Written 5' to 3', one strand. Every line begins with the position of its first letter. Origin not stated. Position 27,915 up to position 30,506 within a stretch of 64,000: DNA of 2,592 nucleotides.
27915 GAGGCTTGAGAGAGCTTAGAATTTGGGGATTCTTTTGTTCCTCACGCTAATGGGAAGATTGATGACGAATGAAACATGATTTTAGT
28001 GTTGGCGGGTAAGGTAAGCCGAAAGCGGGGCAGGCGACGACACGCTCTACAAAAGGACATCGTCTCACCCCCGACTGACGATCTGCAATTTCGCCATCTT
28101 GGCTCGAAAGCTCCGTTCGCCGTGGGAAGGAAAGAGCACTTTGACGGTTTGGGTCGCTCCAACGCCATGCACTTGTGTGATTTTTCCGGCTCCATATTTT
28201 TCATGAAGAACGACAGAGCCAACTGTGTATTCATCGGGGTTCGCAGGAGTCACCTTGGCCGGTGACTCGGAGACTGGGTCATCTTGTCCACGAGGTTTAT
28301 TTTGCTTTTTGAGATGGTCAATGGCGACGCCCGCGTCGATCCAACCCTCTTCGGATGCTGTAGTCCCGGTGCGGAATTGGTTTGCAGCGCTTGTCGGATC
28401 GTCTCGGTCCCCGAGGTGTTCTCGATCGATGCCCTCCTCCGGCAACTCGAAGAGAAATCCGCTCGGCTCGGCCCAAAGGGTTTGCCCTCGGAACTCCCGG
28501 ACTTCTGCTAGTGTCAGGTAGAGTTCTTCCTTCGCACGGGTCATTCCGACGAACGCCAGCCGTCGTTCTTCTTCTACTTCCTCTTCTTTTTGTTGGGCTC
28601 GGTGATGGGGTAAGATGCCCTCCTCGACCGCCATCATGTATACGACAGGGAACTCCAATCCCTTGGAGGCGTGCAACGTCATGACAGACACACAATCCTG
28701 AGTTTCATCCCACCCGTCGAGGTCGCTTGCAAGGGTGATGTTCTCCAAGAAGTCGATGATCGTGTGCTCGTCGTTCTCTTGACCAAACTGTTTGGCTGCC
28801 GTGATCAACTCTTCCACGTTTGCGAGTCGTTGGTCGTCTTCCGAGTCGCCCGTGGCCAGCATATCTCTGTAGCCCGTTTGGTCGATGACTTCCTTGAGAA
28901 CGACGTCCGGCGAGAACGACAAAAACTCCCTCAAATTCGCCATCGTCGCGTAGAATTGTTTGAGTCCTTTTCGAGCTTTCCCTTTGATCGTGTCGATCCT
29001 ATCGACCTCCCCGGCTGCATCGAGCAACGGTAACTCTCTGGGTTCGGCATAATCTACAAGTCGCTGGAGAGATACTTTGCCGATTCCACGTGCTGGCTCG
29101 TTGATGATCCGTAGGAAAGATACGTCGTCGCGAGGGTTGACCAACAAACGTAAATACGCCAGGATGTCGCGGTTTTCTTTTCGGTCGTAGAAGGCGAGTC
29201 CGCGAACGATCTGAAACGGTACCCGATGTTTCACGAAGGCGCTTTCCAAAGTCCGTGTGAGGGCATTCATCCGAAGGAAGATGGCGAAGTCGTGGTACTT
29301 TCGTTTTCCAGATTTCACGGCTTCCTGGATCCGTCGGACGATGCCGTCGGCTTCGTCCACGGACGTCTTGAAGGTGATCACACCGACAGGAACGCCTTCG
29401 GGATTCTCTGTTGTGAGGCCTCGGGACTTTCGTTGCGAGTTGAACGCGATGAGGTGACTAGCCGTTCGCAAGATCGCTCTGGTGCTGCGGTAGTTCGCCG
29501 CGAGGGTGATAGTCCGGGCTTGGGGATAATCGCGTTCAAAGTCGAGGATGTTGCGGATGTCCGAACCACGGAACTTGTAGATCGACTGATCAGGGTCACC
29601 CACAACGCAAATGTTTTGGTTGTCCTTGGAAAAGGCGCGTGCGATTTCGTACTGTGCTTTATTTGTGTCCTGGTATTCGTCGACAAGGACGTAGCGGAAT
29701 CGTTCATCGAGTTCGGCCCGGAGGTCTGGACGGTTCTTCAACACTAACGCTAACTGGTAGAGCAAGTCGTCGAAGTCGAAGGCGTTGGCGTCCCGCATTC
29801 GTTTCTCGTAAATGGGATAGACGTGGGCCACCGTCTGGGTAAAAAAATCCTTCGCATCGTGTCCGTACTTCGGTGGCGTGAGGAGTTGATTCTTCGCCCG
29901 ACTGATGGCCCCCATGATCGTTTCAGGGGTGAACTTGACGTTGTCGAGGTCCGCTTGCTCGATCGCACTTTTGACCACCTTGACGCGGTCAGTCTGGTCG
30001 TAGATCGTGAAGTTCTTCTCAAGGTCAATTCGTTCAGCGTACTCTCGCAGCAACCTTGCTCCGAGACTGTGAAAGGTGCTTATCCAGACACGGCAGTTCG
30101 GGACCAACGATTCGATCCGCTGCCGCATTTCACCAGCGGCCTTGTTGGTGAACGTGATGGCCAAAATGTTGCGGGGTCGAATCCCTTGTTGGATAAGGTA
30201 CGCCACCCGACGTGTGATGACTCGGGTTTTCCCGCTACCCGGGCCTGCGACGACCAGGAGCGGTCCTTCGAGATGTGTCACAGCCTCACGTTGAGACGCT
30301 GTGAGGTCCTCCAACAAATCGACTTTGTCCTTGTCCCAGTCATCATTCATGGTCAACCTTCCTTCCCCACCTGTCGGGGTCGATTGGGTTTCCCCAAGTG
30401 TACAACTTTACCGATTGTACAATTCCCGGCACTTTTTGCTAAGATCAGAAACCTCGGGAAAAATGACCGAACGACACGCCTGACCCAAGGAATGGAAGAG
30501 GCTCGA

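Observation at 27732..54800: A ~130-nt structured intergenic repeat in three same-strand copies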

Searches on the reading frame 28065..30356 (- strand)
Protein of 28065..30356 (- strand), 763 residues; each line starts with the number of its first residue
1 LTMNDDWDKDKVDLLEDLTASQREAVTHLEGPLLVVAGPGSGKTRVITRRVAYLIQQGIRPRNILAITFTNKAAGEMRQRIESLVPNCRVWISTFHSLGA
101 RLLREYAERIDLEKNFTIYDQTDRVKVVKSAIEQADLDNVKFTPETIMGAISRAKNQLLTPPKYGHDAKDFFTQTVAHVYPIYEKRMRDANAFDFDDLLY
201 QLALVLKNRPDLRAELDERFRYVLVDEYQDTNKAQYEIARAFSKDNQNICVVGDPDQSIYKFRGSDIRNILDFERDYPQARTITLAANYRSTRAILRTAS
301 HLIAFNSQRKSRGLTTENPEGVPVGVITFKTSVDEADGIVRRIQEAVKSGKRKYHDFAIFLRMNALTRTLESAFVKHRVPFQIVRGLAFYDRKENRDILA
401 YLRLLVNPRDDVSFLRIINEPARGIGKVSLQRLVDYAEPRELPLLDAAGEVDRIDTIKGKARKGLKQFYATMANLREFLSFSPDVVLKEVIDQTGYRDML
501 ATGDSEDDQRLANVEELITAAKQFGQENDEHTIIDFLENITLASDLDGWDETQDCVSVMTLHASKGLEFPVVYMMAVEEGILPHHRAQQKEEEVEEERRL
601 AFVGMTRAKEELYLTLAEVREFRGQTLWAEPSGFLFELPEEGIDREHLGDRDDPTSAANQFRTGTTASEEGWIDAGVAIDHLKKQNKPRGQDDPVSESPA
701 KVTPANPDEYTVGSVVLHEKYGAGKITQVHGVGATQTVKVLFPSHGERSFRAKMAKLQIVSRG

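Call 15: search_protein_families(library=pfam, proteins=[window:28065-30356:-])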
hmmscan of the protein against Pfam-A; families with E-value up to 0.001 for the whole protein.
window:28065-30356:- (763 aa): 9 families
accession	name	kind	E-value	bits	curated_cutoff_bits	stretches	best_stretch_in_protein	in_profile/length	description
PF00580.27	UvrD-helicase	-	7.6e-93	311.5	23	1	18-278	1-271/271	UvrD/REP helicase N-terminal domain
PF13361.12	UvrD_C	-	4.8e-71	240.4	25.6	1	283-617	1-348/350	UvrD-like helicase C-terminal domain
PF13245.12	AAA_19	-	4.7e-25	88.7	25.1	1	22-263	1-134/134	AAA domain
PF13538.12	UvrD_C_2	-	1.8e-09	37.8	27.4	1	557-615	3-52/52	UvrD-like helicase C-terminal domain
PF13604.12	AAA_30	-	8.7e-09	35.8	27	1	18-82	2-67/191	AAA domain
PF01443.25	Viral_helicase1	-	1.9e-07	31.6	21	0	219-268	59-107/228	Viral superfamily 1 RNA helicase core domain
PF21196.3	PcrA_UvrD_tudor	-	3.2e-06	27.3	23.9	1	712-755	1-44/48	PcrA/UvrD tudor domain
PF13086.12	AAA_11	-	0.00023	21.4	27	0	19-83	3-74/257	AAA domain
PF13087.12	AAA_12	-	0.00045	20.3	27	0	544-614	127-190/195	AAA domain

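Call 37: find_encoding_contigs(protein=window:28068-30350:-, flank=10000, max_places=6)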
Protein seq(761 aa) (761 aa): 1 contig read that carries it; 1 place shown.
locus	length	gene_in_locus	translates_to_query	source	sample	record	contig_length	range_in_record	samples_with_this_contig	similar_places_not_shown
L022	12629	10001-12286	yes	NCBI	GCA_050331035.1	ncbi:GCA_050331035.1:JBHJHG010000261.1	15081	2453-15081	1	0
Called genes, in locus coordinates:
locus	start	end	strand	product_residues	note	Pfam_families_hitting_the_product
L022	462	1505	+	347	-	PF02606:LpxK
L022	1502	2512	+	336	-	-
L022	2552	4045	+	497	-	PF00294:PfkB, PF01467:CTP_transf_like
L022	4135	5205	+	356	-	PF01075:Glyco_transf_9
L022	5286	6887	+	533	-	PF01636:APH (faint), PF06293:Kdo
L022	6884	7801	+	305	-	PF06293:Kdo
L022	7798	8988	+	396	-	PF13439:Glyco_transf_4, PF13579:Glyco_trans_4_4, PF20706:GT4-conflict (weak), PF00534:Glycos_transf_1, PF13692:Glyco_trans_1_4, PF13524:Glyco_trans_1_2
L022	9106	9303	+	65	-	-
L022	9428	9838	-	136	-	PF01648:ACPS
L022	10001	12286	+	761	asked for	PF00580:UvrD-helicase, PF13245:AAA_19, PF13604:AAA_30 (faint), PF01443:Viral_helicase1 (faint), PF13361:UvrD_C, PF13538:UvrD_C_2, PF21196:PcrA_UvrD_tudor (weak)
